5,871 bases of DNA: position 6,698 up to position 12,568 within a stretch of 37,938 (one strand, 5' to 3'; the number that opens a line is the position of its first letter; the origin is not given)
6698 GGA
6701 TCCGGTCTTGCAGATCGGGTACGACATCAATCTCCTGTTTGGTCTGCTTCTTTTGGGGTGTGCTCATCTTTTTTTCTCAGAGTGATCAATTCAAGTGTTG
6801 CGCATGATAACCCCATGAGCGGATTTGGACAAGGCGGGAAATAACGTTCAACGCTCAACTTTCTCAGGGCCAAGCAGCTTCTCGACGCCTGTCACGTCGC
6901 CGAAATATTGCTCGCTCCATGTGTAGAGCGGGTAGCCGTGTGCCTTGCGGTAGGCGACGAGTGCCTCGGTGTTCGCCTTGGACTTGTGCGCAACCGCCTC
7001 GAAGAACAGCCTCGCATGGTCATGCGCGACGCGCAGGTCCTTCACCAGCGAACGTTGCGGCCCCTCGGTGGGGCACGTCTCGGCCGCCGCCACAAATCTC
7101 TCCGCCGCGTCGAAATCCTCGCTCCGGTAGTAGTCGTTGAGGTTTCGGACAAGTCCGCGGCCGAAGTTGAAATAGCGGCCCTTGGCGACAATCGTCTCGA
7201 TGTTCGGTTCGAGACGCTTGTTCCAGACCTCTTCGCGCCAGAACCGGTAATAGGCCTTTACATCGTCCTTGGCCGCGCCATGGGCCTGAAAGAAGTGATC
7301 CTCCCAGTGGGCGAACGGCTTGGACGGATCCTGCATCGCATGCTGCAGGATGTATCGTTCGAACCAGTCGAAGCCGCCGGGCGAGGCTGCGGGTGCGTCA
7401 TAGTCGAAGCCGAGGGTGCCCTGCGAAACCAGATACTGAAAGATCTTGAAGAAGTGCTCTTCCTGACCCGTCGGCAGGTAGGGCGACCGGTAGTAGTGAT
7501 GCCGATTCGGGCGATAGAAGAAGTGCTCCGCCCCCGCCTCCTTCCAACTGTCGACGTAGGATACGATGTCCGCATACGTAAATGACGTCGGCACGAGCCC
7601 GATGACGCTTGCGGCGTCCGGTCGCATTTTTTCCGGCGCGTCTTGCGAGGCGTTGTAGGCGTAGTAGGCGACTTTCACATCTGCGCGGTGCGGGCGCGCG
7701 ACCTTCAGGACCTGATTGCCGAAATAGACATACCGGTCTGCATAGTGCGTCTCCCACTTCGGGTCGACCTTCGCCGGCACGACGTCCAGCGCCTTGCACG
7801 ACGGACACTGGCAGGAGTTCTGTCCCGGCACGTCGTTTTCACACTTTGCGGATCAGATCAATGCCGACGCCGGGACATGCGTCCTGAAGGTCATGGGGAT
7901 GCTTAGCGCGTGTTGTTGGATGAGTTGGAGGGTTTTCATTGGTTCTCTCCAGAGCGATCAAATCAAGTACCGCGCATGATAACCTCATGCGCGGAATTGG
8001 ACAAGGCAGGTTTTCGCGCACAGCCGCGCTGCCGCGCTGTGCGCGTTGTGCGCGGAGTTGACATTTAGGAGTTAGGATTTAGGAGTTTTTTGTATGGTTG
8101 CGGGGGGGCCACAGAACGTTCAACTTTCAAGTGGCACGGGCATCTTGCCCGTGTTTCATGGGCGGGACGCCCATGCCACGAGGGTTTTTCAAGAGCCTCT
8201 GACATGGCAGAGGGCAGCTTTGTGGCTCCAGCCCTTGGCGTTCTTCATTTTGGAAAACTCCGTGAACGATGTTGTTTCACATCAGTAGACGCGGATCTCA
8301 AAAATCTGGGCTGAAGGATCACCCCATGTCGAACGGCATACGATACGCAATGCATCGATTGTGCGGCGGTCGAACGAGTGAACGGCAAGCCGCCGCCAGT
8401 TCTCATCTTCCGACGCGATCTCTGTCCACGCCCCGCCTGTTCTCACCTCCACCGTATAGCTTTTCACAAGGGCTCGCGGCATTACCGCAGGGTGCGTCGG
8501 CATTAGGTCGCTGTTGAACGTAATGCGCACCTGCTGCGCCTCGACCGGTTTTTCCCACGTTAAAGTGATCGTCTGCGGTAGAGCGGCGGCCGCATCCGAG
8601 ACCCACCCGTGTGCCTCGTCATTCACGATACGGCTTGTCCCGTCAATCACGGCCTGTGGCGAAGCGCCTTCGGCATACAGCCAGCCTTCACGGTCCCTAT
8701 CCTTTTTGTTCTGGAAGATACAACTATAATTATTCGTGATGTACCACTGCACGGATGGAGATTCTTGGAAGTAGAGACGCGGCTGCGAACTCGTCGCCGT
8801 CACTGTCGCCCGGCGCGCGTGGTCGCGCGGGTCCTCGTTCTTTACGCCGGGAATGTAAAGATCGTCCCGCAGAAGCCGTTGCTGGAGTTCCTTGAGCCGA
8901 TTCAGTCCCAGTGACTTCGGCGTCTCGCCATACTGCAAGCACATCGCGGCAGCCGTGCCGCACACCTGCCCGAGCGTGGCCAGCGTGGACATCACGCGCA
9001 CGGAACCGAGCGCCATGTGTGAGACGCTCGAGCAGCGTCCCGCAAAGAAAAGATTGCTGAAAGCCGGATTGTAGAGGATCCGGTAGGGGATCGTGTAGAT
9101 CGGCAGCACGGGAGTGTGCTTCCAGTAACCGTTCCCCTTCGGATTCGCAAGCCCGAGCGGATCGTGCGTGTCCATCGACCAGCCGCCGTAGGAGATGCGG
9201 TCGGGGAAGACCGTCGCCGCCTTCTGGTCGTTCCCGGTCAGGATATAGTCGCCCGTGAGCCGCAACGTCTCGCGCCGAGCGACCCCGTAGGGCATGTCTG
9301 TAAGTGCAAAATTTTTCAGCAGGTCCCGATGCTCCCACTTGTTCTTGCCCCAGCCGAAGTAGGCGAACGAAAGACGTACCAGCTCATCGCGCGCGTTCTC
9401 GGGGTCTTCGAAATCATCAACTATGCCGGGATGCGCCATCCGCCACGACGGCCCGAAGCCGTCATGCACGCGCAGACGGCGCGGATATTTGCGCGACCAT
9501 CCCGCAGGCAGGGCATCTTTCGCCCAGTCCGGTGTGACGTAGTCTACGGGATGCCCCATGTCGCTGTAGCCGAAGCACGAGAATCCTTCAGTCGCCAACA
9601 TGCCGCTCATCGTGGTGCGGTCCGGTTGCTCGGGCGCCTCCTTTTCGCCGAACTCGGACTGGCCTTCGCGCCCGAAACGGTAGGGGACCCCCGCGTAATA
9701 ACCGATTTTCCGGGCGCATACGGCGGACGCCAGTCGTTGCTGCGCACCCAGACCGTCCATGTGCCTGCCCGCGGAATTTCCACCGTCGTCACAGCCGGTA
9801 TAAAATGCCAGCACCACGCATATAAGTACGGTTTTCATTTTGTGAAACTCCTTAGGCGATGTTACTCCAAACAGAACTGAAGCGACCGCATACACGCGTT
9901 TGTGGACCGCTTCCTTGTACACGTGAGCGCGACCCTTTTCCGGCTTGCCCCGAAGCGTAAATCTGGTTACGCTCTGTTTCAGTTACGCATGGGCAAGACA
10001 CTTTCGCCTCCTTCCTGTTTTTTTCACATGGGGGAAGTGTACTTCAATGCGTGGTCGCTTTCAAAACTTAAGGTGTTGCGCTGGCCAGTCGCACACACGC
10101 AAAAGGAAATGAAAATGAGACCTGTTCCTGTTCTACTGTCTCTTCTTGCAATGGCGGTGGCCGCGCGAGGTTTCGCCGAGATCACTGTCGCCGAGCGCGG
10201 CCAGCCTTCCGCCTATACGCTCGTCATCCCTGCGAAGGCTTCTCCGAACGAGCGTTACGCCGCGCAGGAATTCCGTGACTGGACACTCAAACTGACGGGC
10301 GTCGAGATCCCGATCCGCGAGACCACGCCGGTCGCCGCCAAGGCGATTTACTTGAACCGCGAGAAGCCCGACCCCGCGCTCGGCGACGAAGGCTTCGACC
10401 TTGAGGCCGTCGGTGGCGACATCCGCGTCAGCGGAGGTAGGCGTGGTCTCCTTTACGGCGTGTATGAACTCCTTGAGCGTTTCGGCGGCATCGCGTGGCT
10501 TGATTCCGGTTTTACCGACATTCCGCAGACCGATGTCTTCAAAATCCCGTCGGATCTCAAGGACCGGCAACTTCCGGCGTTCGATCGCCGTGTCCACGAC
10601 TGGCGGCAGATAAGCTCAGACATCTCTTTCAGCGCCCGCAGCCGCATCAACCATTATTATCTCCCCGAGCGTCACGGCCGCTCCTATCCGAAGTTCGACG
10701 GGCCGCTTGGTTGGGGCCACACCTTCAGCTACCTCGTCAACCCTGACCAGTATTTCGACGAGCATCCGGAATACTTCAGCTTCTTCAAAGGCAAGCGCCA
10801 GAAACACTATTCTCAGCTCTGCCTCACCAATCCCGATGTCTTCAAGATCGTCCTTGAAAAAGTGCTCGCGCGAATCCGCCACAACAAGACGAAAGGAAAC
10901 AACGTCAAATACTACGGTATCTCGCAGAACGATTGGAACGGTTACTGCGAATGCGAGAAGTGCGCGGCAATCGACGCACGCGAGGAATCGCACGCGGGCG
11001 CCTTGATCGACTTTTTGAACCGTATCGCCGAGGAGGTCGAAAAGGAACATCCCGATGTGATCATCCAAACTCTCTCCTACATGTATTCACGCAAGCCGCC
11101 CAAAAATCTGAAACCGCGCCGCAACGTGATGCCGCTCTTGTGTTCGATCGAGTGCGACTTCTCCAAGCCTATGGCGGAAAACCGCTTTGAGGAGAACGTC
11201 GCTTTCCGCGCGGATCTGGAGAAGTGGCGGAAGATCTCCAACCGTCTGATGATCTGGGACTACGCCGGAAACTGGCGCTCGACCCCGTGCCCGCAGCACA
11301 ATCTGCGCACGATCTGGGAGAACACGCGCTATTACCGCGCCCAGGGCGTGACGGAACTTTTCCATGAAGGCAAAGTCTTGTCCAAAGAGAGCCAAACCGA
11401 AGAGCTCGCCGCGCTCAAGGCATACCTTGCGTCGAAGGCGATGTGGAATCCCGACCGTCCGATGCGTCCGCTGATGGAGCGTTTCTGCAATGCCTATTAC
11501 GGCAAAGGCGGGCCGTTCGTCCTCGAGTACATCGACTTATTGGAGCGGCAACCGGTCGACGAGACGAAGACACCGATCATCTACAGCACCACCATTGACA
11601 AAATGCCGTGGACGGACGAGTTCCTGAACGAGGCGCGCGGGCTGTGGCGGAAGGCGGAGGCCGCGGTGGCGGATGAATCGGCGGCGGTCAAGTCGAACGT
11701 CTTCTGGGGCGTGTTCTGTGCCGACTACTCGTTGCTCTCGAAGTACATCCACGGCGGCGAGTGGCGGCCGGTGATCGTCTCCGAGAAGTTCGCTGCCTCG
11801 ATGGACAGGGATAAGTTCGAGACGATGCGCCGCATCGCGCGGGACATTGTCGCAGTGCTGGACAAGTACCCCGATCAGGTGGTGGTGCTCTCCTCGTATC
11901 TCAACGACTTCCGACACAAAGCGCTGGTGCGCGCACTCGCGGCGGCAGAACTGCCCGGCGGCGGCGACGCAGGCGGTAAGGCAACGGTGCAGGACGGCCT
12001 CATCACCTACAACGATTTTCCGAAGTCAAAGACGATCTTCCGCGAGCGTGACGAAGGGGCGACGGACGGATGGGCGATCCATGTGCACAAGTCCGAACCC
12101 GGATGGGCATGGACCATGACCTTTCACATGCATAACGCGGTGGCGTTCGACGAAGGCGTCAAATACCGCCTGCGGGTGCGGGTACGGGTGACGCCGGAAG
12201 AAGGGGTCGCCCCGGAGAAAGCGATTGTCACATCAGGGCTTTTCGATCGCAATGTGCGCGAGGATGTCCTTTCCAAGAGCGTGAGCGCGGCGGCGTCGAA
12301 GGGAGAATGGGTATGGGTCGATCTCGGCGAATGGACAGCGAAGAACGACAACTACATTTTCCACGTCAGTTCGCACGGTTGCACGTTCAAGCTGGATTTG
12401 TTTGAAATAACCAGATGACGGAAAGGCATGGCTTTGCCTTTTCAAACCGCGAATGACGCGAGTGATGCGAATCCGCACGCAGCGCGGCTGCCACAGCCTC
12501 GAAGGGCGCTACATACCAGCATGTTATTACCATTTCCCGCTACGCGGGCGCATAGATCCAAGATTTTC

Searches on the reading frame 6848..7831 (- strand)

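Call 37: search_protein_families(library=pfam, proteins=[window:6848-7831:-], max_evalue=0.001)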
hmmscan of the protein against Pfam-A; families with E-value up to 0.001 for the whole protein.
window:6848-7831:- (327 aa): 1 family
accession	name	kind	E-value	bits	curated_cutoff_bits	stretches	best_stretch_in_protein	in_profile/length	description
PF16126.11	DUF4838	-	1.7e-07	31.1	26.6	1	4-195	130-324/325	Domain of unknown function (DUF4838)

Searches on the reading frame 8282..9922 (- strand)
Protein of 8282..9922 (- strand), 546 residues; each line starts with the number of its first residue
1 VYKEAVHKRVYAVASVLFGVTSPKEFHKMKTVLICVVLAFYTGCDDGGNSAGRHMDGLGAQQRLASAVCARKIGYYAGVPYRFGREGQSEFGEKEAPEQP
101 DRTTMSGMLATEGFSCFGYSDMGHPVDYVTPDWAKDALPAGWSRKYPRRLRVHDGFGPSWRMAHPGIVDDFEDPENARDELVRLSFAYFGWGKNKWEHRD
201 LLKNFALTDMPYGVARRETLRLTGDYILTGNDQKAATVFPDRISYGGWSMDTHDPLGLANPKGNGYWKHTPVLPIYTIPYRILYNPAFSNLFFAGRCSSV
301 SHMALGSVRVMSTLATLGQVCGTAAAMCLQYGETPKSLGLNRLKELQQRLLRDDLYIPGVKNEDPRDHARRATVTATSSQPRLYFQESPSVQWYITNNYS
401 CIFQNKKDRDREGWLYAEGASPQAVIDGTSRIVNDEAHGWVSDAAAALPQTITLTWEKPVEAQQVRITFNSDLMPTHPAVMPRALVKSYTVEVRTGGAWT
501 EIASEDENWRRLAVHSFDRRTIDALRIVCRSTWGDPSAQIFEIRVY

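Call 37: search_protein_families(library=pfam, proteins=[window:8282-9922:-], max_evalue=0.001)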
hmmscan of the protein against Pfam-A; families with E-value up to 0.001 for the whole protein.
window:8282-9922:- (546 aa): 2 families
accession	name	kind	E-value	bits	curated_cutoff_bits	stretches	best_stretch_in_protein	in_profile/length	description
PF12831.13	FAD_oxidored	-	2.2e-39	136.4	27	1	73-350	149-416/416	FAD dependent oxidoreductase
PF00754.31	F5_F8_type_C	-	4.7e-05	24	28.2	1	419-542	12-126/127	F5/8 type C domain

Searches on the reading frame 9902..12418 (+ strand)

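Call 37: search_protein_families(library=pfam, proteins=[window:9902-12418:+], max_evalue=0.001)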
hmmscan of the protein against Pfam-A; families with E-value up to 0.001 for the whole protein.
window:9902-12418:+ (838 aa): 2 families
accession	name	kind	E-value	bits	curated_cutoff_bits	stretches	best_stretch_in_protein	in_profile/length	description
PF16126.11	DUF4838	-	4e-89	299.4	26.6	1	200-545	2-325/325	Domain of unknown function (DUF4838)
PF02838.20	Glyco_hydro_20b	-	0.0001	23.5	26.1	1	105-190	24-104/124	Glycosyl hydrolase family 20, domain 2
